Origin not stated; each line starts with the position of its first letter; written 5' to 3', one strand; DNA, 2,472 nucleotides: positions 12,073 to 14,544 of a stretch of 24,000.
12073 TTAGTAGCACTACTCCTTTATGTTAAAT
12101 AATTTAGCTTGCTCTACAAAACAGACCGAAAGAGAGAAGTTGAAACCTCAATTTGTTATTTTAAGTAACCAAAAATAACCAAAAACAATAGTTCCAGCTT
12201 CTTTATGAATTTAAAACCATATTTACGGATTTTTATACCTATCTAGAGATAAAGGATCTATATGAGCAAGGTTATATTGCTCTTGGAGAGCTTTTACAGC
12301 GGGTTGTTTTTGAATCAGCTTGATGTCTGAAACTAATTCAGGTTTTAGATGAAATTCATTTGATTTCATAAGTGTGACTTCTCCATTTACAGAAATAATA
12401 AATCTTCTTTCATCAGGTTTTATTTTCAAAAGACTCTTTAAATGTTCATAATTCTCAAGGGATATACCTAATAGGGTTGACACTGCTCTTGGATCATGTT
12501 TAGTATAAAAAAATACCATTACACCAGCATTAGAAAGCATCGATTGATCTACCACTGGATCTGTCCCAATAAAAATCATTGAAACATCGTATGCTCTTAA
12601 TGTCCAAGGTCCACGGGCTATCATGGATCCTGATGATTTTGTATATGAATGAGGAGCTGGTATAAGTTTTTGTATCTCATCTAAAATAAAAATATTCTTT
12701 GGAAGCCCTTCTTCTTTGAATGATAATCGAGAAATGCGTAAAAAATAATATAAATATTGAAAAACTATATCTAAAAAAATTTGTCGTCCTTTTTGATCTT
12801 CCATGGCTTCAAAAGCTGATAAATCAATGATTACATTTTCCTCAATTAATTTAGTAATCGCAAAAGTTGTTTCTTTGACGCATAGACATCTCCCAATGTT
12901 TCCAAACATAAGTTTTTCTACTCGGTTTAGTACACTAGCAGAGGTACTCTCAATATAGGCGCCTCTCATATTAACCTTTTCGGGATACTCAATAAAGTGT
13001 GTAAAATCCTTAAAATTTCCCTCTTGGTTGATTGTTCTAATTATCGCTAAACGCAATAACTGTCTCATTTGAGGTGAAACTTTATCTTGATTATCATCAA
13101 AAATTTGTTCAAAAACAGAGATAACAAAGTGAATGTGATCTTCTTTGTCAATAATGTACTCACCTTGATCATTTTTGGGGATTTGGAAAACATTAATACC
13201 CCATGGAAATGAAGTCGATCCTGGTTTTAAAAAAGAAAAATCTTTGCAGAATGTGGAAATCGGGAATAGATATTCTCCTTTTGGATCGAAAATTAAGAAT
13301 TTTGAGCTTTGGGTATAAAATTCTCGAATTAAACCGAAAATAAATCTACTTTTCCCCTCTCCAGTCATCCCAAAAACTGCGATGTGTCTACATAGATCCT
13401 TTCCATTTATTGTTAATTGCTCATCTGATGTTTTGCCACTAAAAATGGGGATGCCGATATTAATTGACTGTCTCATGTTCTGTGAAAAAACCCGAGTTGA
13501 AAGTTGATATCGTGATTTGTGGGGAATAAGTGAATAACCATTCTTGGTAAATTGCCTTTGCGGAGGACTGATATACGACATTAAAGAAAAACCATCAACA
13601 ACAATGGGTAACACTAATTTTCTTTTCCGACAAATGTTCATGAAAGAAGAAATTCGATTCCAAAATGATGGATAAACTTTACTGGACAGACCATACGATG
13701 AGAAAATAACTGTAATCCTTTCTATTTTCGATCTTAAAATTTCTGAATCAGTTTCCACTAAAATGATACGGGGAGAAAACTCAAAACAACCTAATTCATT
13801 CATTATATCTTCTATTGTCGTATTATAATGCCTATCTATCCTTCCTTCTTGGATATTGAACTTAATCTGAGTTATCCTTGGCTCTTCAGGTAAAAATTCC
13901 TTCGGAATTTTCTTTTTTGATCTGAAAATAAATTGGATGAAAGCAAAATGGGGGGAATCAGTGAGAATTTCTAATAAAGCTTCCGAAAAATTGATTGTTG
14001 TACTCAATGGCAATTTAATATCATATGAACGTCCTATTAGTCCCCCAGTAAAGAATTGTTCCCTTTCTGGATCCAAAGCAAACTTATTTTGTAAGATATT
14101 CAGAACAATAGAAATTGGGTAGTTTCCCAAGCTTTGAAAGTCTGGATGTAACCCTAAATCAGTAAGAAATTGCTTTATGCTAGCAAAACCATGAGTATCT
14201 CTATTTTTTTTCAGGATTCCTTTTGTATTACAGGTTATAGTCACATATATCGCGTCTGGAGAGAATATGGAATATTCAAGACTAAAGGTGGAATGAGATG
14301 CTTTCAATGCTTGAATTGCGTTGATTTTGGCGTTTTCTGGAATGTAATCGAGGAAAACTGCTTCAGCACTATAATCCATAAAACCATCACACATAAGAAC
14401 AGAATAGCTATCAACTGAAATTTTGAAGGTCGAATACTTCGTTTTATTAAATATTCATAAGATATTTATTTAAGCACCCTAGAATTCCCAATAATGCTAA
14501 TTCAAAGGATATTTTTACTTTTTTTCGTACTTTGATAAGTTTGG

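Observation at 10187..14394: HerA/FtsK-type ATPase with a novel N-terminal region paired with a large HExxH protein next to a tRNA gene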

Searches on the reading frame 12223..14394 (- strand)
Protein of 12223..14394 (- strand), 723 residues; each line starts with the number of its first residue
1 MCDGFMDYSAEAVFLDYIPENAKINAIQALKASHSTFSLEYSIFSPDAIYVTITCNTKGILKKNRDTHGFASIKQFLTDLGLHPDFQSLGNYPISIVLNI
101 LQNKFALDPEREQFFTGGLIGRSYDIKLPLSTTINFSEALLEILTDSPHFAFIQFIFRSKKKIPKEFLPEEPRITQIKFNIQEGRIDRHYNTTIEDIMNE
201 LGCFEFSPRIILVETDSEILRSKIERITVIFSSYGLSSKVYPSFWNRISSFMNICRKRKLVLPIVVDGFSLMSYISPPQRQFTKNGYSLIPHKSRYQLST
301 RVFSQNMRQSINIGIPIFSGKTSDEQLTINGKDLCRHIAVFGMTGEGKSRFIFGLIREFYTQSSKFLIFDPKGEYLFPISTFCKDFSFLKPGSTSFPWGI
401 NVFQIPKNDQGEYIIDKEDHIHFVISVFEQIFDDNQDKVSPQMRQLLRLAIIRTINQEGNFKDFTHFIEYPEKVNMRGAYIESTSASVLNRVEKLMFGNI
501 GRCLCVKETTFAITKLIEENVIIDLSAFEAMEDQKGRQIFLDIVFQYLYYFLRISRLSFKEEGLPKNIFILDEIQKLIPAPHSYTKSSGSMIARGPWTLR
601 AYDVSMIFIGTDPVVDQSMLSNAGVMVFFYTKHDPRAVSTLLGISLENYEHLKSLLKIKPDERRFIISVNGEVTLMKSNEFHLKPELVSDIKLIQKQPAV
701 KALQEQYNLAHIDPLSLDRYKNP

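Call 7: search_protein_families(library=pfam, proteins=[window:12223-14394:-], max_evalue=1)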
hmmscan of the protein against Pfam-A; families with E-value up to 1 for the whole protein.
window:12223-14394:- (723 aa): 6 families
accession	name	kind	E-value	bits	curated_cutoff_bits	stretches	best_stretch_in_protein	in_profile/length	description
PF01935.23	DUF87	-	3e-14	54.1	23.2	1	322-530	9-206/220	Helicase HerA, central domain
PF10412.15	TrwB_AAD_bind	-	0.0006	19.2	20.5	1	336-376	16-56/387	Type IV secretion-system coupling protein DNA-binding domain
PF04846.18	Herpes_pp38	-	0.0035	17.7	26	1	114-140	28-54/63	Herpesvirus pp38 phosphoprotein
PF12846.13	AAA_10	-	0.02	14.4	27.5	1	335-470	21-148/362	AAA-like domain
PF25201.1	nSTAND6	-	0.14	12.6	27.7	1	338-367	21-50/148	Novel STAND NTPase 6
PF01580.24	FtsK_SpoIIIE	-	0.19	11.6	24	1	321-361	26-65/221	FtsK/SpoIIIE family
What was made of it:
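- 12223..14394 (-): 723-aa HerA/FtsK/VirB4-clade P-loop ATPase (whole ORF). Pfam DUF87 at 54 bits, above its cut-off (call 7).
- Closest known: HerA. Same: Pfam DUF87 (HerA central domain) matches above its threshold (call 7).
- ATPase identity: Pfam DUF87 is above its threshold (call 7).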

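Call 8: search_protein_families(library=padloc, proteins=[window:12223-14394:-], max_evalue=1)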
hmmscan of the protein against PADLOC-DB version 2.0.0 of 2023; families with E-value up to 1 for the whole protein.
window:12223-14394:- (723 aa): 12 families
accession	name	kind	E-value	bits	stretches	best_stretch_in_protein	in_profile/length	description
PDLC04140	mad8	-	1.2e-12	46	1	335-654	27-274/314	mads_8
PDLC02185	HerA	-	3.8e-07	27.2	1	286-375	117-205/585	-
PDLC04103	HerA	-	4.1e-07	26.7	1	323-375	159-212/579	-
PDLC04105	HerA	-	1.4e-06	25.1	1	323-389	153-221/576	-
PDLC01055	HerA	-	3.4e-06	24.1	1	300-375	124-199/532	Type III coevolved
PDLC04100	HerA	-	7.1e-06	23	1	306-376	137-205/580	-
PDLC04098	HerA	-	1.2e-05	22.1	1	297-375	138-224/686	-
PDLC04097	HerA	-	0.00025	17.8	1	309-376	137-209/618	-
PDLC04102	HerA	-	0.00026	17.5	1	324-378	163-225/654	-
PDLC04099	HerA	-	0.019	12.2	1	327-375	160-210/214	-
PDLC04107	HerA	-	0.029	11.4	1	328-376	161-211/306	-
PDLC04106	HerA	-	0.055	10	1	310-375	152-221/667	-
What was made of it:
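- PADLOC gives weak hits to mad8 (E 1.2e-12) and to HerA models (E about 4e-7) (call 8).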

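Call 9: search_protein_families(library=ncbifam, proteins=[window:12223-14394:-], max_evalue=1)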
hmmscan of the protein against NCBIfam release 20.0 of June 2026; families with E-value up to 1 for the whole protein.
window:12223-14394:- (723 aa): 9 families
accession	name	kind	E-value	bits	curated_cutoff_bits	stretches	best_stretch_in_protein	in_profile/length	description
NF053655.1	CedD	equivalog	2.6e-12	46.2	600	1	312-633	198-481/527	DNA-translocating ATPase CedD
NF042943.1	HerA_antiphage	equivalog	9.8e-06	24.4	800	1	290-375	114-197/566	anti-phage-associated helicase HerA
TIGR00929.1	VirB4_CagE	subfamily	6.6e-05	21.3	643.1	1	337-477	439-569/792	VirB4 family type IV secretion/conjugal transfer ATPase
TIGR03743.1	SXT_TraD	subfamily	0.00068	18.2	366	1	300-374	138-214/636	conjugative transfer system coupling protein TraD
NF040937.1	HerA_Thermprot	equivalog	0.0017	16.9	800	1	325-376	130-181/487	DNA double-strand break repair helicase HerA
NF045973.1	conju_CD1115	equivalog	0.017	14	250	1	332-376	21-64/442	VirD4-like conjugal transfer protein, CD1115 family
NF040819.1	helicase_HerA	equivalog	0.044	12.3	970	1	308-376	131-198/561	DNA double-strand break repair helicase HerA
TIGR03754.1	conj_TOL_TraD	equivalog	0.047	12.2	647.55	1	314-374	158-219/643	type IV conjugative transfer system coupling protein TraD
NF041447.1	TrbC_conju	equivalog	0.063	11.7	800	1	324-366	118-160/685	F-type conjugative transfer protein TrbC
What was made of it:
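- On HerA proper (DSB-repair HerA-NurA): NF040937 at 16.9 bits against 800; NF040819 at 12.3 bits against 970 (call 9).
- On VirB4 / type IV secretion ATPase: 21.3 bits against a cut-off of 643 (call 9).
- Closest known: VirB4. Different: Sequence scores are far below the family cut-off (TIGR00929: 21 bits against 643; call 9).
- Closest known: HerA. Different: The HerA equivalog models score 12-24 bits against cut-offs of 800-970 (call 9).
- The best NCBIfam hit is CedD (E 2.6e-12) (call 9). NCBIfam scores are far below the cut-offs: CedD 46 bits against 600, VirB4 21 bits against 643 (call 9).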

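Call 17: find_homologous_proteins(query=window:12223-14394:-, max_evalue=0.001)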
Query window:12223-14394:- (723 aa): 73 proteins with E <= 0.001 among 6087 candidates.
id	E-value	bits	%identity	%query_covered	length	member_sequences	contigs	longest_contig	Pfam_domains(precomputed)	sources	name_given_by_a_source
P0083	0.0e+0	1633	100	100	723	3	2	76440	PF01935.24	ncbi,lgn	-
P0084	7.1e-253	859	53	97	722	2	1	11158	PF01935.24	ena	-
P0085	6.7e-252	856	52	98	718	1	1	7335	PF01935.24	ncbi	-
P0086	3.6e-250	850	52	97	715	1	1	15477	PF01935.24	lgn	-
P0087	2.3e-249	848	52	97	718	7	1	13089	PF01935.24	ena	-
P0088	8.6e-249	846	51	98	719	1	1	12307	PF10412.16,PF01935.24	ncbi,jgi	ncbi:MAG: ATP-binding protein [Candidatus Hodarchaeales archaeon]|jgi:hypothetical protein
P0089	6.7e-248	843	53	98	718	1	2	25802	PF01935.24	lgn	-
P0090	8.7e-248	842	51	98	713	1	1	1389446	PF10412.16,PF01935.24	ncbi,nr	ncbi:MAG: DUF87 domain-containing protein [Candidatus Heimdallarchaeota archaeon]|nr:MAG: DUF87 doma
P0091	9.0e-248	842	52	97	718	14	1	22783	PF01935.24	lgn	-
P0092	3.4e-247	840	51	98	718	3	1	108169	PF01935.24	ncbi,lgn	ncbi:MAG: ATP-binding protein [Promethearchaeota archaeon]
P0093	1.2e-246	839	51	99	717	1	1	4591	PF01935.24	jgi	jgi:hypothetical protein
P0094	2.9e-246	837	51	96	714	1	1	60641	PF01935.24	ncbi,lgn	ncbi:MAG: ATP-binding protein [Promethearchaeota archaeon]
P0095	1.4e-245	835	50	98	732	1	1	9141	PF01935.24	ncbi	-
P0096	3.8e-245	834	52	97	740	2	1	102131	PF10412.16,PF01935.24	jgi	jgi:hypothetical protein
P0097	1.2e-244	832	51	98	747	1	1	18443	PF01935.24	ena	-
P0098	1.6e-244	832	51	97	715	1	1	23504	PF01935.24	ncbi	ncbi:MAG: ATP-binding protein [Promethearchaeota archaeon]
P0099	3.3e-244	831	51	98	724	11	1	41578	PF01935.24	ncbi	ncbi:MAG: ATP-binding protein [Promethearchaeota archaeon]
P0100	3.3e-244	831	52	98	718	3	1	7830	PF01935.24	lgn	-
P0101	3.7e-244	830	51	98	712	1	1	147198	PF10412.16,PF01935.24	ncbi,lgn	ncbi:MAG: ATP-binding protein [Promethearchaeota archaeon]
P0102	9.6e-244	829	52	97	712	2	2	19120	PF01935.24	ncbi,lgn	-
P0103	3.6e-243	827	51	98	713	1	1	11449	PF01935.24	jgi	jgi:hypothetical protein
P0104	1.0e-242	826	51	97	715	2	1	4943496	PF01935.24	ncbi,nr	ncbi:MAG: DUF87 domain-containing protein [Candidatus Heimdallarchaeota archaeon]|nr:MAG: DUF87 doma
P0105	2.0e-242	825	51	98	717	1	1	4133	PF01935.24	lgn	-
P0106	4.6e-242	824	49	98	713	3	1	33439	PF01935.24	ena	-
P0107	2.6e-241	821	50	98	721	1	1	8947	PF01935.24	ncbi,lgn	-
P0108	2.3e-240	818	51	98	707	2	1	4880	PF01935.24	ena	-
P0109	5.7e-240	817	51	97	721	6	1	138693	PF01935.24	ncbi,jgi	ncbi:MAG: ATP-binding protein [Candidatus Hodarchaeales archaeon]|jgi:hypothetical protein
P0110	2.2e-239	815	50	98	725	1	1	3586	PF10412.16,PF01935.24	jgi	jgi:hypothetical protein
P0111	8.9e-238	809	50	98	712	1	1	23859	PF01935.24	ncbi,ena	-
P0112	1.1e-237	809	51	98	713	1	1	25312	PF01935.24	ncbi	ncbi:MAG: ATP-binding protein [Candidatus Hodarchaeota archaeon]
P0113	1.3e-236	805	50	98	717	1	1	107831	PF01935.24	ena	-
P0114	2.4e-236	805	54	88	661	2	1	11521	PF01935.24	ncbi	ncbi:MAG: ATP-binding protein, partial [Candidatus Hodarchaeota archaeon]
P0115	1.9e-235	802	50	98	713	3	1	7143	PF01935.24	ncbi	-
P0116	2.5e-234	798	54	91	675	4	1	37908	PF01935.24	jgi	-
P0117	1.6e-233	795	51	97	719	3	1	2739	PF01935.24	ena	-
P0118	3.1e-232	791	49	97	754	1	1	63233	PF01935.24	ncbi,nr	ncbi:hypothetical protein CEE45_11520 [Candidatus Heimdallarchaeota archaeon B3_Heim]|nr:MAG: hypoth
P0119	8.0e-229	780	50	98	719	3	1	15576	PF05585.17,PF10412.16,PF01935.24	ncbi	-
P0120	1.9e-228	778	52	93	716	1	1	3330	PF01935.24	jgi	-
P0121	2.5e-228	778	48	98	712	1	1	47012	PF01935.24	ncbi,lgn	ncbi:MAG: ATP-binding protein [Candidatus Heimdallarchaeota archaeon]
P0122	1.7e-227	775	49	98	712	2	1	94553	PF01935.24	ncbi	ncbi:MAG: ATP-binding protein [Candidatus Thorarchaeota archaeon]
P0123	6.0e-227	774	52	94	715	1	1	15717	PF01935.24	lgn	-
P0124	1.1e-226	773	50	97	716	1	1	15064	PF01935.24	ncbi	-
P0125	3.1e-226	771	47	97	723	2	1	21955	PF01935.24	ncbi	ncbi:MAG: ATP-binding protein [Candidatus Thorarchaeota archaeon]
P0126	3.5e-222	758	53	89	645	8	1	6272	PF01935.24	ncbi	ncbi:MAG: ATP-binding protein, partial [Candidatus Hodarchaeales archaeon]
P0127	1.4e-219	749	48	98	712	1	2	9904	PF10412.16,PF01935.24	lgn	-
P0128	2.7e-212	725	47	97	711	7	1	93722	PF01935.24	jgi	jgi:hypothetical protein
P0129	2.0e-211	722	48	94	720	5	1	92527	PF01935.24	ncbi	-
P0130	3.2e-211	722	46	98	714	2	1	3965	PF01935.24,PF01580.25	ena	-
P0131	4.2e-211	721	47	98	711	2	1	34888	PF01935.24,PF01580.25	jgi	jgi:hypothetical protein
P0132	1.2e-209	716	45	98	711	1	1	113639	PF01935.24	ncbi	-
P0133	1.7e-209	716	46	96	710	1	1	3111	PF01935.24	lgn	-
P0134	2.3e-209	715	48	93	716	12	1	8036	PF01935.24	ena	-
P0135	1.2e-208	713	46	96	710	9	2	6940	PF01935.24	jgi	-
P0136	2.3e-208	712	48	92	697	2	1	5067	PF01935.24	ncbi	-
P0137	2.8e-208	712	46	97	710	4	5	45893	PF10412.16,PF01935.24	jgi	jgi:hypothetical protein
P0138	3.2e-208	712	47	93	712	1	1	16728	PF01935.24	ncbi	-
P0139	1.4e-207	710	48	93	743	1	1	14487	PF01935.24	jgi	jgi:hypothetical protein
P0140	1.6e-207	709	45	98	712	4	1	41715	PF01935.24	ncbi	-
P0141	5.2e-207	708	47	95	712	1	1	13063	PF01935.24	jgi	jgi:hypothetical protein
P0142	2.6e-205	702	47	96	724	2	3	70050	PF10412.16,PF01935.24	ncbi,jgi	ncbi:MAG: ATP-binding protein [Candidatus Hodarchaeales archaeon]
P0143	3.4e-204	698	46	96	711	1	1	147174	PF01935.24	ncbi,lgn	-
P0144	6.6e-204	697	55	76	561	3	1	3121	PF01935.24,PF01580.25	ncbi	ncbi:MAG: ATP-binding protein, partial [Candidatus Hodarchaeales archaeon]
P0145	2.7e-202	692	52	81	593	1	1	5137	PF10412.16,PF01935.24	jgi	jgi:hypothetical protein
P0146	6.6e-193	661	45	98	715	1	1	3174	PF01935.24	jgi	jgi:hypothetical protein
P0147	4.9e-192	658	44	97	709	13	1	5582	PF01935.24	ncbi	ncbi:MAG: ATP-binding protein [Candidatus Hodarchaeales archaeon]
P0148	2.6e-184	633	46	90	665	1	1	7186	PF01935.24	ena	-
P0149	3.0e-178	613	59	59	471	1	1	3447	PF01935.24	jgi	jgi:hypothetical protein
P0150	2.7e-155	537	49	66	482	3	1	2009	PF01935.24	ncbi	ncbi:MAG: helicase HerA domain-containing protein, partial [Candidatus Hodarchaeales archaeon]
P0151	2.9e-138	480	37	95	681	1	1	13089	PF10412.16,PF01935.24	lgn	-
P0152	2.4e-78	282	31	76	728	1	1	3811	PF10412.16,PF01935.24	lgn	-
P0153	2.2e-64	236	39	48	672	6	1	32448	PF01935.24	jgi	jgi:hypothetical protein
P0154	8.0e-6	43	24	39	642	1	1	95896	PF01935.24,PF05707.19,PF04851.22,PF20720.4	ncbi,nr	ncbi:MAG: DUF87 domain-containing protein [Nanoarchaeota archaeon]|nr:DUF87 domain-containing protei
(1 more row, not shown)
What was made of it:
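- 12223..14394 (-): 73 homologues, nearly all from Hodarchaeales (call 17).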

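Call 20: find_encoding_contigs(protein=P0151, flank=10000, max_places=3)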
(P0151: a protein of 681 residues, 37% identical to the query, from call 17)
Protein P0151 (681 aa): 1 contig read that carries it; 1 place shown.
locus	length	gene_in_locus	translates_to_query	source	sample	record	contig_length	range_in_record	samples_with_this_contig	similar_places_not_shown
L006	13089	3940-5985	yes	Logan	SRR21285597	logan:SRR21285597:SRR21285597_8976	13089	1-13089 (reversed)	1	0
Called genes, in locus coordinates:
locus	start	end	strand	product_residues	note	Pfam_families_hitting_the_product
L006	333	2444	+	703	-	-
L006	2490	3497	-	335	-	PF26553:PDDEXK_19, PF01381:HTH_3, PF13443:HTH_26 (faint)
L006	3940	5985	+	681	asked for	PF01935:DUF87, PF10412:TrwB_AAD_bind (faint)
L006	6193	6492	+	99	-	PF00428:Ribosomal_60s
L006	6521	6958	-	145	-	PF11469:Ribonucleas_3_2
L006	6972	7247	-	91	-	PF13656:RNA_pol_L_2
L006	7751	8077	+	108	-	-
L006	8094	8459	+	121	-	-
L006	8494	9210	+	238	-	-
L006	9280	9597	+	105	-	-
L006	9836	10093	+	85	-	PF03966:Trm112p (weak)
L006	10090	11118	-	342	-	-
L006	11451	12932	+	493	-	-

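Call 39: predict_structure(alignment_id=A2)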
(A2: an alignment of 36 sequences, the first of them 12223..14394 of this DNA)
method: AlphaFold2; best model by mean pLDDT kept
length: 723 residues; sequences in the alignment: 36
mean_pLDDT: 81.1   pTM: 0.60
mean pLDDT of the five models: 81.1, 79.0, 78.7, 77.9, 75.7
residues with pLDDT >= 90: 258; 70-90: 322; 50-70: 93; < 50: 50
segments of 3 or more residues with pLDDT < 50: 1-7, 177-179, 188-190, 282-305, 584-586
pLDDT, mean of each block of 10 residues (from residue 1): 43 75 83 89 79 76 64 88 72 85 84 92 67 71 84 94 76 50 50 70 92 94 93 88 87 90 88 80 42 37 57 83 81 87 90 95 95 91 92 93 90 90 88 67 91 95 92 86 88 87 94 91 94 89 92 81 86 84 54 76 91 69 86 84 80 87 89 86 73 84 93 73 41
secondary structure, 60 per line:
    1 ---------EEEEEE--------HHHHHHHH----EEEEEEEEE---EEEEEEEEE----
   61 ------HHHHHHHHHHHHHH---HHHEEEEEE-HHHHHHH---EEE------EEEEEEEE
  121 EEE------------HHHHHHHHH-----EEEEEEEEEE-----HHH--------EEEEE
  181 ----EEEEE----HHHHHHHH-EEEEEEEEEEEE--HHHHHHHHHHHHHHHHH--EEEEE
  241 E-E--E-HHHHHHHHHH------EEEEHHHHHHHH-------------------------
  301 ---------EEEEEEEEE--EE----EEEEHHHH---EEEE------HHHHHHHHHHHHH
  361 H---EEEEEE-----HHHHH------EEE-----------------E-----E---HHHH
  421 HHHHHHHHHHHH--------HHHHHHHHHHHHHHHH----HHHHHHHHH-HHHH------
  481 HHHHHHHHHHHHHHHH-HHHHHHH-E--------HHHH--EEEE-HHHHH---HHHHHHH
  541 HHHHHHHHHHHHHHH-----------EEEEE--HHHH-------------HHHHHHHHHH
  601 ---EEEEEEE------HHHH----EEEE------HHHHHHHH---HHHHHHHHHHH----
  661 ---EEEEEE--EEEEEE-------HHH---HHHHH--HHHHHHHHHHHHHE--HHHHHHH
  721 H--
elements in order (helices of 4 or more, strands of 3 or more residues): E10-15 H24-31 E36-44 E48-56 H67-80 E87-92 H94-100 E104-106 E113-123 H136-144 E150-159 E176-180 E185-189 H194-201 E203-214 H217-233 E236-241 H248-257 E264-267 H268-275 E310-318 E327-330 H331-334 E338-341 H348-361 E365-370 H376-380 E387-389 H417-432 H441-456 H461-469 H471-474 H481-496 H498-504 H515-518 E521-524 H526-530 H534-555 E567-571 H574-577 H591-600 E604-610 H617-620 E625-628 H635-642 H646-656 E664-669 E672-677 H691-695 H698-710 H714-721
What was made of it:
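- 13552..14394 (-): ATPase N-terminal alpha/beta domain (residues 1-281), specific to the lineage. The AF2 model shows a folded domain (call 39).
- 13480..13551 (-): Low-confidence linker (residues 282-305) between the N-terminal domain and the ATPase domain. pLDDT below 50 over residues 282-305 (call 39).
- On HerA proper (DSB-repair HerA-NurA): Strands 310-330 precede Walker A (call 39).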
